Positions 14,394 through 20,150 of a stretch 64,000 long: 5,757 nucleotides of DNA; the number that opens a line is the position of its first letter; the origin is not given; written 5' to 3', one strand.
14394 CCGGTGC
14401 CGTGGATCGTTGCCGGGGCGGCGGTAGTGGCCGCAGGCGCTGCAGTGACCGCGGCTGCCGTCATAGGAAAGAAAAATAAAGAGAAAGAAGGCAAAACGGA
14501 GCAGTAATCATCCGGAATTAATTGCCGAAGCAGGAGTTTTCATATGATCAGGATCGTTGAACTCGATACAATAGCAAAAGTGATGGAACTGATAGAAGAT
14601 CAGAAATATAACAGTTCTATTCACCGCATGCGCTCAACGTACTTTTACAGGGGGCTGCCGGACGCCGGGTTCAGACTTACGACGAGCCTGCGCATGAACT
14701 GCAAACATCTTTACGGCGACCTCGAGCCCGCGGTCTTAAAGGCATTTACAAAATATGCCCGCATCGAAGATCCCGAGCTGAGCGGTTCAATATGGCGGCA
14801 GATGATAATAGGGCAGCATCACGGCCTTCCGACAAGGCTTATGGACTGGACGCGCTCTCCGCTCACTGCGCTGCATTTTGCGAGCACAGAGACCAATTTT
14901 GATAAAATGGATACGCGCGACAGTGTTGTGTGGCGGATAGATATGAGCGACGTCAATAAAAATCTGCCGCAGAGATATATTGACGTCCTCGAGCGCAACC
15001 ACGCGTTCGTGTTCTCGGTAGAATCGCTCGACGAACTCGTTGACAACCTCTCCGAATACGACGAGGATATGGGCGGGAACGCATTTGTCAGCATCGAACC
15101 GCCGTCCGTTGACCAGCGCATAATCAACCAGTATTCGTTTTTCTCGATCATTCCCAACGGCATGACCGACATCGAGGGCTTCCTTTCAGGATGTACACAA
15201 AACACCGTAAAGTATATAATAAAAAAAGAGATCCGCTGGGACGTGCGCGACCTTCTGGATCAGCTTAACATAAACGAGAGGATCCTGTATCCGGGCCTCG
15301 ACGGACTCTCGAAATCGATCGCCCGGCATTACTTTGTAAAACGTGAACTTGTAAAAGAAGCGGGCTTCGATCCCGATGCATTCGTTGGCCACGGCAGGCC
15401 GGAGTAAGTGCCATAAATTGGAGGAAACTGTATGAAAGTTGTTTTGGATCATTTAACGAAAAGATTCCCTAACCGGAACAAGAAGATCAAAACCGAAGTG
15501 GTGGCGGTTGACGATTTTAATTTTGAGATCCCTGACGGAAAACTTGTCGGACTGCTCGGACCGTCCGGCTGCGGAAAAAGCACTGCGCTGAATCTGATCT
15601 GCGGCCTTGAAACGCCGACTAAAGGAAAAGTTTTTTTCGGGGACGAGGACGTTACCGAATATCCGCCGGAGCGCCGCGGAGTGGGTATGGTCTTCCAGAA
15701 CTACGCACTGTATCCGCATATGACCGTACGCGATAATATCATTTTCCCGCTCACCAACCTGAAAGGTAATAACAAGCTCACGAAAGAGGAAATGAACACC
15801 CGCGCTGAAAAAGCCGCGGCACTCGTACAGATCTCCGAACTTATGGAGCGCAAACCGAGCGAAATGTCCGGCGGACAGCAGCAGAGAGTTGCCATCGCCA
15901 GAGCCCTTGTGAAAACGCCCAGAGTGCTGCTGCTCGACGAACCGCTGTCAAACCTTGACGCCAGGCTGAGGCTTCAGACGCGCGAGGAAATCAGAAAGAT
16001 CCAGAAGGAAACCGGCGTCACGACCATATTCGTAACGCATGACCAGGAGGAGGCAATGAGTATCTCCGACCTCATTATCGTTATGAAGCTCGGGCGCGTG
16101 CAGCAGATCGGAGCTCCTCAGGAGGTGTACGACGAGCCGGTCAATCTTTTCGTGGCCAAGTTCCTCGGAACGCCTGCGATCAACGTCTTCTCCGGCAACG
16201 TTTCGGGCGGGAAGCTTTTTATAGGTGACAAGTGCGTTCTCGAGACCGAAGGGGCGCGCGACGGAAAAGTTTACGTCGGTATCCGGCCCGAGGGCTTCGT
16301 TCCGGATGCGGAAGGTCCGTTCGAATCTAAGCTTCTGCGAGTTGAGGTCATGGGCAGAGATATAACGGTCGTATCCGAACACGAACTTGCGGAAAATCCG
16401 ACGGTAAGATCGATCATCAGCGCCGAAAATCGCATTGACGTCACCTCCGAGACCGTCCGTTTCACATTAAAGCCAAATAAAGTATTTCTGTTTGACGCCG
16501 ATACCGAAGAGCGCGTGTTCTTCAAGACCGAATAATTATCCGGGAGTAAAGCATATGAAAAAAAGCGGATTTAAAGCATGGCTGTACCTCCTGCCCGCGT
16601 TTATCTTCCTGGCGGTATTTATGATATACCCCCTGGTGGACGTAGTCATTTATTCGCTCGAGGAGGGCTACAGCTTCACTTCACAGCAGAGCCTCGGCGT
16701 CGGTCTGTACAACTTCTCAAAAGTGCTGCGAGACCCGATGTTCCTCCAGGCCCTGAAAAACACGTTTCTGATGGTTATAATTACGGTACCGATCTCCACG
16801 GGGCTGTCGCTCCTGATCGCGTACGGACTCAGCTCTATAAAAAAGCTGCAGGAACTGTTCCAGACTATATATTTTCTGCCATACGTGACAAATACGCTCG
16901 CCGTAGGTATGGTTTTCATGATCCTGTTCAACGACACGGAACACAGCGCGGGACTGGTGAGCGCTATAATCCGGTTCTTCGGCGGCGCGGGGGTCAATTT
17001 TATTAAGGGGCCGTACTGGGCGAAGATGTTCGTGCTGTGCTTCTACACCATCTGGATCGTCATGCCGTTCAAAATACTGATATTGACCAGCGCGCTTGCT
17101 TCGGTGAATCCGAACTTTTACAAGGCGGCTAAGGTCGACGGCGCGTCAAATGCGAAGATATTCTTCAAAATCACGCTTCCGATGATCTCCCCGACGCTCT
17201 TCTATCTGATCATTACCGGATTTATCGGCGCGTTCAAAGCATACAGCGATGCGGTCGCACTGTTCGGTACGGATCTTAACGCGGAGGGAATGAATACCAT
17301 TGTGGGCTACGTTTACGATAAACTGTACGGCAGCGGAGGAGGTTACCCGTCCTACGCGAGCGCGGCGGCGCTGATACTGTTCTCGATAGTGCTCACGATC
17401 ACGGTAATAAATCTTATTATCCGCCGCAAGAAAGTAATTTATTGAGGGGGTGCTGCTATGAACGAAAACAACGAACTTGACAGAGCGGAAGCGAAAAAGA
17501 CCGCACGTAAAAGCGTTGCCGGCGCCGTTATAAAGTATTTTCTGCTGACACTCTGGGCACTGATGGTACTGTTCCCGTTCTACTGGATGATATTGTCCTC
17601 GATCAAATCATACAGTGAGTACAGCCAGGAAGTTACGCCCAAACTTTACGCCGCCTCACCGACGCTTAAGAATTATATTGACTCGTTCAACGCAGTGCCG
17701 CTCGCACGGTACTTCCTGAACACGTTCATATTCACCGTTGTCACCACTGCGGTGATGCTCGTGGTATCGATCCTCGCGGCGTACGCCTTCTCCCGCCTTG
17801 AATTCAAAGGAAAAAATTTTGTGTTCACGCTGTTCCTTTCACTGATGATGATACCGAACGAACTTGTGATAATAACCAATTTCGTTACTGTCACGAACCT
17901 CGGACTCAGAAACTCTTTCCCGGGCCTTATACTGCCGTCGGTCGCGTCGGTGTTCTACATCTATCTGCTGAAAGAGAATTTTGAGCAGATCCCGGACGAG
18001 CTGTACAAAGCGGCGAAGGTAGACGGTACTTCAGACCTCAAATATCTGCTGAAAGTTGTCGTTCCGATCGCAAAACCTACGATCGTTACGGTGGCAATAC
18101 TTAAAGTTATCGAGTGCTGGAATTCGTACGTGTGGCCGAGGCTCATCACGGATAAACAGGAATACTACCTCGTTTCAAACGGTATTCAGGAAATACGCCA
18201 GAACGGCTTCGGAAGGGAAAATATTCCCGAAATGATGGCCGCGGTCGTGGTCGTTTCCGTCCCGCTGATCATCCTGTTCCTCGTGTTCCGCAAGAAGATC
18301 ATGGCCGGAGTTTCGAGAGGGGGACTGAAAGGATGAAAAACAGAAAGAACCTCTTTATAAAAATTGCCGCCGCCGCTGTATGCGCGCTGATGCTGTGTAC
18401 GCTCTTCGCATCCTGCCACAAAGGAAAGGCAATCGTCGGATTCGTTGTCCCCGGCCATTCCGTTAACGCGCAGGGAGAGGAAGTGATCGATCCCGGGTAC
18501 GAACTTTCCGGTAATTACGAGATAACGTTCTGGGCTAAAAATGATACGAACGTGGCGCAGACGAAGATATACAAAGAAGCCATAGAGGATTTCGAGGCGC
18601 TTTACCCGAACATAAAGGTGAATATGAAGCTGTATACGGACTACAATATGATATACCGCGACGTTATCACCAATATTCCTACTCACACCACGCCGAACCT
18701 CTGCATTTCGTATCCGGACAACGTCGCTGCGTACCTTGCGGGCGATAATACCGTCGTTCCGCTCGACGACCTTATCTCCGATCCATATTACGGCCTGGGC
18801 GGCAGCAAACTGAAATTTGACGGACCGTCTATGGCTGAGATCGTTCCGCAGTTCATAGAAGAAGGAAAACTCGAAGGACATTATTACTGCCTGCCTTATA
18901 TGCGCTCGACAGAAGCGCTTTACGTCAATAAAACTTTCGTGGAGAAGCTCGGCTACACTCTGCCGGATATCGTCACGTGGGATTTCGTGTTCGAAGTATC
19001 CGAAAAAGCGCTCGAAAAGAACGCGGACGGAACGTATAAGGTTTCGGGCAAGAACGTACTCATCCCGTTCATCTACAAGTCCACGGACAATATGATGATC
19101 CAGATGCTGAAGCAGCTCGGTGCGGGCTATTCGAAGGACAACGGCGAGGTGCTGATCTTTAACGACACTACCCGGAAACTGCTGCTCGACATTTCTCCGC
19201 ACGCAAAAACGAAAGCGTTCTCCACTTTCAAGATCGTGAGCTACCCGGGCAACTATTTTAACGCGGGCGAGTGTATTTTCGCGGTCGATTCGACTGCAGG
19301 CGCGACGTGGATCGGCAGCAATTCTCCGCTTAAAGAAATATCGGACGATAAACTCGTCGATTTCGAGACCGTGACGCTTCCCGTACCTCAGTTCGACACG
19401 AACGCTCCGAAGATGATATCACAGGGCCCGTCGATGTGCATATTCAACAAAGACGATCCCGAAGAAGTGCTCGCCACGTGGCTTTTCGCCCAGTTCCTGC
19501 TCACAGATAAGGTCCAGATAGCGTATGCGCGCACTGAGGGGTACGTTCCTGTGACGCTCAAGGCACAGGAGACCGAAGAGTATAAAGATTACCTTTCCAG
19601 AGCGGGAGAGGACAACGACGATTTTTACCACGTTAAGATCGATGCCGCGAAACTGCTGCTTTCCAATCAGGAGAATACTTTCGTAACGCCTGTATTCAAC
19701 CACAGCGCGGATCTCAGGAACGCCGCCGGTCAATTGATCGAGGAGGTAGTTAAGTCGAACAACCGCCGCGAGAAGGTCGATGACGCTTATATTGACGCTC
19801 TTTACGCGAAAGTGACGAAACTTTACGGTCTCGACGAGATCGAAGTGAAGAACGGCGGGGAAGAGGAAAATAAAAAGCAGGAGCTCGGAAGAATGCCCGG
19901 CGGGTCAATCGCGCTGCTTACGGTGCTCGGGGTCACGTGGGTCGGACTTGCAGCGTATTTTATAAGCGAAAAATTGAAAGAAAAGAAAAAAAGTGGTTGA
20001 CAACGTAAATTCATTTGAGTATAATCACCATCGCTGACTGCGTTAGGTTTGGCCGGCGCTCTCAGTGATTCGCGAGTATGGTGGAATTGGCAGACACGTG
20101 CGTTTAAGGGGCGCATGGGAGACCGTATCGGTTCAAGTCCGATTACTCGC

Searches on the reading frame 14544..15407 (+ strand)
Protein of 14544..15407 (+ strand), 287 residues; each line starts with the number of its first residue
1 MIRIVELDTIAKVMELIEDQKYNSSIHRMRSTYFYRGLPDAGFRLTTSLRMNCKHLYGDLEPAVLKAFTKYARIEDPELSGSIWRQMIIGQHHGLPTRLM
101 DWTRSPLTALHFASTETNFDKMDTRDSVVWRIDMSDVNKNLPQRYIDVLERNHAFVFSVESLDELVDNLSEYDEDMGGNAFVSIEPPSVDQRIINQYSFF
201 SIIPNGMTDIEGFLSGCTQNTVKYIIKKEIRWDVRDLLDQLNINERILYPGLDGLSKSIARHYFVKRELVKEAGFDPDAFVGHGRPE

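Call 19: search_protein_families(library=pfam, proteins=[window:14544-15407:+], max_evalue=0.00001)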
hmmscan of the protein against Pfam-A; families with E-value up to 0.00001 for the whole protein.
window:14544-15407:+ (287 aa): 1 family
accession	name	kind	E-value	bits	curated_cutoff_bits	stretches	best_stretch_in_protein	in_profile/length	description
PF08867.16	FRG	-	1.5e-19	71.1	25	1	32-117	2-89/94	FRG domain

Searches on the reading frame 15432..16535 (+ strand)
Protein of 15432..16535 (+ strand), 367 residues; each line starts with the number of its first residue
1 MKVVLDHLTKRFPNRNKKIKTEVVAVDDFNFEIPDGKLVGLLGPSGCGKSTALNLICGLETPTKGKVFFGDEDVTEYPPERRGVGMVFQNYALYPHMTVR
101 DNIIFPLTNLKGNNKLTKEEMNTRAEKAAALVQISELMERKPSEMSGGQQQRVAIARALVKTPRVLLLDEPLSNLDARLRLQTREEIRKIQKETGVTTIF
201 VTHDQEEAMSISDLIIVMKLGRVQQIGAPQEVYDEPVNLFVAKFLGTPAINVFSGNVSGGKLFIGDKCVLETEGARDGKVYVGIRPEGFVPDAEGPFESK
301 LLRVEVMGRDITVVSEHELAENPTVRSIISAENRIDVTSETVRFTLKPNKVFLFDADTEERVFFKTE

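Call 19: search_protein_families(library=pfam, proteins=[window:15432-16535:+], max_evalue=0.00001)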
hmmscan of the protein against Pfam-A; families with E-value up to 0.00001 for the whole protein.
window:15432-16535:+ (367 aa): 1 family
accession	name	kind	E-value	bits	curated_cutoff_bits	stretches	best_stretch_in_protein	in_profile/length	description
PF00005.33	ABC_tran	-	9.1e-40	136.9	25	1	27-172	2-136/137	ABC transporter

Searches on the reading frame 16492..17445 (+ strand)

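Call 19: search_protein_families(library=pfam, proteins=[window:16492-17445:+], max_evalue=0.00001)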
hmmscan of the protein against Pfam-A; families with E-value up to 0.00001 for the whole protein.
window:16492-17445:+ (317 aa): 1 family
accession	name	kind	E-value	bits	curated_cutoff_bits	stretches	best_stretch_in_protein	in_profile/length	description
PF00528.27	BPD_transp_1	-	2e-17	64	26.4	1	104-306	3-174/184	Binding-protein-dependent transport system inner membrane component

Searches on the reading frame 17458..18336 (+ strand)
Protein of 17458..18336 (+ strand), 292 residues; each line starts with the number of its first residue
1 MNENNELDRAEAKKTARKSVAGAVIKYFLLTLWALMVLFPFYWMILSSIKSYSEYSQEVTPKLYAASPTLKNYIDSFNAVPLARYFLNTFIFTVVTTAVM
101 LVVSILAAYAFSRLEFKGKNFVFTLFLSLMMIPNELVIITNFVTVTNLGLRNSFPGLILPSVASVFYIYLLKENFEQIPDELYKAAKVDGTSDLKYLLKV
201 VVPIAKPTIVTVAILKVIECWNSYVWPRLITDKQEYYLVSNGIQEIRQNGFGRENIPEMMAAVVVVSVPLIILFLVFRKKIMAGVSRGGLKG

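Call 19: search_protein_families(library=pfam, proteins=[window:17458-18336:+], max_evalue=0.00001)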
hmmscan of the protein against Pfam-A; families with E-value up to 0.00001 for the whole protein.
window:17458-18336:+ (292 aa): 1 family
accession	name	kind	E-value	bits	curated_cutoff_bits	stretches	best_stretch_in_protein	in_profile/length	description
PF00528.27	BPD_transp_1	-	7.4e-17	62.1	26.4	1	101-279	2-176/184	Binding-protein-dependent transport system inner membrane component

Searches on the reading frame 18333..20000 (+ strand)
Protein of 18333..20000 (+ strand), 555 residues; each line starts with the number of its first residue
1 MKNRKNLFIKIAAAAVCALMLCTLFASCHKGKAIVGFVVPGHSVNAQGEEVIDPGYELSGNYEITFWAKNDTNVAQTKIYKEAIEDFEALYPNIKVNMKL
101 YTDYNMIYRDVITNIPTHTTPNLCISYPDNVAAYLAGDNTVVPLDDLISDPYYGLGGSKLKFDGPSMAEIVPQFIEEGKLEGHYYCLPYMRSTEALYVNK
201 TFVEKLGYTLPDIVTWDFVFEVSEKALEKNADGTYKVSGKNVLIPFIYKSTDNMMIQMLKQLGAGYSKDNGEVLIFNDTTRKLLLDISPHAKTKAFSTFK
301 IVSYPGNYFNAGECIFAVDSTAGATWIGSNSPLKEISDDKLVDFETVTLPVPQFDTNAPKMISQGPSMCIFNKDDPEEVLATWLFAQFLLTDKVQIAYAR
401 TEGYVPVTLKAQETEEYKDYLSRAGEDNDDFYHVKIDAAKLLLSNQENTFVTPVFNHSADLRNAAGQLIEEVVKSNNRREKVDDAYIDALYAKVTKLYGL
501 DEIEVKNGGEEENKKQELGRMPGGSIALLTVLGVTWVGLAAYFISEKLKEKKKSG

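Call 43: search_protein_families(library=pfam, proteins=[window:18333-20000:+], max_evalue=0.00001)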
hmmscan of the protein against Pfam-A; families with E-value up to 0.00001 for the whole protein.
window:18333-20000:+ (555 aa): 2 families
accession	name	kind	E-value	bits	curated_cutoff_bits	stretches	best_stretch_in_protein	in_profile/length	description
PF13416.11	SBP_bac_8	-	2e-28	100.4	27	1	82-420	1-274/279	Bacterial extracellular solute-binding protein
PF01547.30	SBP_bac_1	-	4.4e-15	56.9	26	1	77-395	7-306/307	Bacterial extracellular solute-binding protein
